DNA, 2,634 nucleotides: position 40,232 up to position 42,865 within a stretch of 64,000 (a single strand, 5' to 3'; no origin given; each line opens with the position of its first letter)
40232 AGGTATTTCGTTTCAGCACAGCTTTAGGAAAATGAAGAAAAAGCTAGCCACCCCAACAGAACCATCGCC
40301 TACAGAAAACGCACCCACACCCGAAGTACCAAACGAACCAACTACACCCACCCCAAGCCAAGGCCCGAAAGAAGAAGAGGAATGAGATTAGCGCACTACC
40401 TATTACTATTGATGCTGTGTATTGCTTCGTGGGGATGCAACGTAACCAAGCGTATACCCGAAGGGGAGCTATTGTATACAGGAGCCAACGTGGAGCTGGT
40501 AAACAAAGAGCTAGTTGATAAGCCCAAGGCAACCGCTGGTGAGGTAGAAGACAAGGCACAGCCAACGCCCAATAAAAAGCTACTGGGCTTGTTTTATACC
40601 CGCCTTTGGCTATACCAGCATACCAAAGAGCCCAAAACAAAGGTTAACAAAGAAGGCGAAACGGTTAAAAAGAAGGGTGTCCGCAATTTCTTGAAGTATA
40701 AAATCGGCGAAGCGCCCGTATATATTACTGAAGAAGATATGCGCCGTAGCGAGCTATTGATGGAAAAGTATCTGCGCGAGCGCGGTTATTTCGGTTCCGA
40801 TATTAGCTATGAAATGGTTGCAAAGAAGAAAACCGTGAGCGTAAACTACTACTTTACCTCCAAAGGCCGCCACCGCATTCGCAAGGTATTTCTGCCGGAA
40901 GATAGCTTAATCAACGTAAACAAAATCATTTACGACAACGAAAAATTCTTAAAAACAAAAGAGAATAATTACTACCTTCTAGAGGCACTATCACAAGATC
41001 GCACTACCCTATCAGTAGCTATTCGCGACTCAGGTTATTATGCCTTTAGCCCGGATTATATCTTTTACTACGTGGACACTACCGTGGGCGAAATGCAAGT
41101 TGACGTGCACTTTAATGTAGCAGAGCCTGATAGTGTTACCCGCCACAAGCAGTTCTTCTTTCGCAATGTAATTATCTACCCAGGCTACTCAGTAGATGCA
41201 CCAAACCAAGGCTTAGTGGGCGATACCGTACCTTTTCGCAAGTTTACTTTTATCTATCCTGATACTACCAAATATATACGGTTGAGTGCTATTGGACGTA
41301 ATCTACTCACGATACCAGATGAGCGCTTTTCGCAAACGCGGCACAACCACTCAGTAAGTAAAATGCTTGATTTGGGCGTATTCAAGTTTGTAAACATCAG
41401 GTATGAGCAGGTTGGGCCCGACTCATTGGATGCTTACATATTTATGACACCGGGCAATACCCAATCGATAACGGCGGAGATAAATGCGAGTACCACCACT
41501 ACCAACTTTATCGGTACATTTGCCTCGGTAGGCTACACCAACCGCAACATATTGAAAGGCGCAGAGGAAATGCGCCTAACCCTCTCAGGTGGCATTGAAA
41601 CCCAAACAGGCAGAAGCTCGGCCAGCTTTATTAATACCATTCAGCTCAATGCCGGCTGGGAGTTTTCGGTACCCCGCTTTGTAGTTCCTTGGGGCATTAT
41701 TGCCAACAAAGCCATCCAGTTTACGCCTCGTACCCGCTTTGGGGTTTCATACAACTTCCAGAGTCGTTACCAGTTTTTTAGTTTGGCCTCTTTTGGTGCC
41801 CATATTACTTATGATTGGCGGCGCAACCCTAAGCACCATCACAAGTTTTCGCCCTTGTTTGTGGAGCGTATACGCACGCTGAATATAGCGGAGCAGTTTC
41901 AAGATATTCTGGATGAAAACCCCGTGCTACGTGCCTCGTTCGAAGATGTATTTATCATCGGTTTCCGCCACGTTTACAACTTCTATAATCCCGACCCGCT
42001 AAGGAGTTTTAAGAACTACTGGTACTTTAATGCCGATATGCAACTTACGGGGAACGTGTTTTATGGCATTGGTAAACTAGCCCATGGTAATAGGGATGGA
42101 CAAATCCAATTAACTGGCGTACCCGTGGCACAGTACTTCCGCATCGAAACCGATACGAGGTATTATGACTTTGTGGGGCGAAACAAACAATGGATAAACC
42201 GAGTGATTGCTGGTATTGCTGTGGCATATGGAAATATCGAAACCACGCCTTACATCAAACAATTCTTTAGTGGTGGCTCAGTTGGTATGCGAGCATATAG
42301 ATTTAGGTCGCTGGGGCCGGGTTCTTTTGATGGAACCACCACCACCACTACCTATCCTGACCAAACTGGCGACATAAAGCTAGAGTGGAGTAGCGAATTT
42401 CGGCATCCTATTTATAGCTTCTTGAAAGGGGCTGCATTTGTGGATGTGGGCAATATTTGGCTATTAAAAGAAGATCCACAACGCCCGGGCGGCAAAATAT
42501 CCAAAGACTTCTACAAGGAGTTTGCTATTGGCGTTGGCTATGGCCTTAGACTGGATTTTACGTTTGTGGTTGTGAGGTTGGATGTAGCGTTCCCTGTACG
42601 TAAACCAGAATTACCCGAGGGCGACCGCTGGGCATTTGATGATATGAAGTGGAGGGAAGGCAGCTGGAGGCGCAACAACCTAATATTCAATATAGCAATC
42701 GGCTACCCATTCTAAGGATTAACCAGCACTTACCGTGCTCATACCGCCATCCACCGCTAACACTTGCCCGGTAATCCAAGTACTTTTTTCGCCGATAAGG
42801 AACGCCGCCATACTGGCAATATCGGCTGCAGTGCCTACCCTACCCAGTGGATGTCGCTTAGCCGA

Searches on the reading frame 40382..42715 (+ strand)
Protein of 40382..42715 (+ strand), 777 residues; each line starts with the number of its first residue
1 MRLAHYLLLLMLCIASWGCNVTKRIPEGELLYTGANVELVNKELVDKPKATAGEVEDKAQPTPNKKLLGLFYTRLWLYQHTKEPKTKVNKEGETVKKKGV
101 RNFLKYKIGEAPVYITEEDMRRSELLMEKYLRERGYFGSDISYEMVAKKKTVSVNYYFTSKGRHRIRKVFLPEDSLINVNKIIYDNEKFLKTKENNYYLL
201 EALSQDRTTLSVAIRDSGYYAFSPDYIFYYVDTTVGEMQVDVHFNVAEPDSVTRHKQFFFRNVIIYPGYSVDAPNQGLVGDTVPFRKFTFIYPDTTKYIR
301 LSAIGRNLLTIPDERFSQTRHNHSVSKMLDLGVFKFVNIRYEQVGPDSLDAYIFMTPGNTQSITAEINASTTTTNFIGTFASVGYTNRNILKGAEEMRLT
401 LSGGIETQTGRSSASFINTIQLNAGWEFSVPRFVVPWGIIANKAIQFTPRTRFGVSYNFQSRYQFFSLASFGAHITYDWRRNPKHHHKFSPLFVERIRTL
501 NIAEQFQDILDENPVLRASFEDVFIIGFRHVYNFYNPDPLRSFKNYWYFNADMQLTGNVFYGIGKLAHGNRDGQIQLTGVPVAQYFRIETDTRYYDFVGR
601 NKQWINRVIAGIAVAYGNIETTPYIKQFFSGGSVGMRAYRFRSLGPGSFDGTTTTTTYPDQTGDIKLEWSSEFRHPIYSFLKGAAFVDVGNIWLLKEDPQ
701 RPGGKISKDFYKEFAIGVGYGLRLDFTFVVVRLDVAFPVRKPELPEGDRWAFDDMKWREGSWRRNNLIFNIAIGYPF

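Call 88: search_protein_families(library=pfam, proteins=[window:40382-42715:+], max_evalue=0.001)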
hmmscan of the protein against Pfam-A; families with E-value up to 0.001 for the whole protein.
window:40382-42715:+ (777 aa): 2 families
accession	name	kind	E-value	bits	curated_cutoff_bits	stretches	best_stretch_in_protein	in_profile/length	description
PF01103.29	Omp85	-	7.4e-20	72.1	24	1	584-752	154-319/325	Omp85 superfamily domain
PF07244.20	POTRA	-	1.4e-08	35.8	21.3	1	87-159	5-77/79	Surface antigen variable number repeat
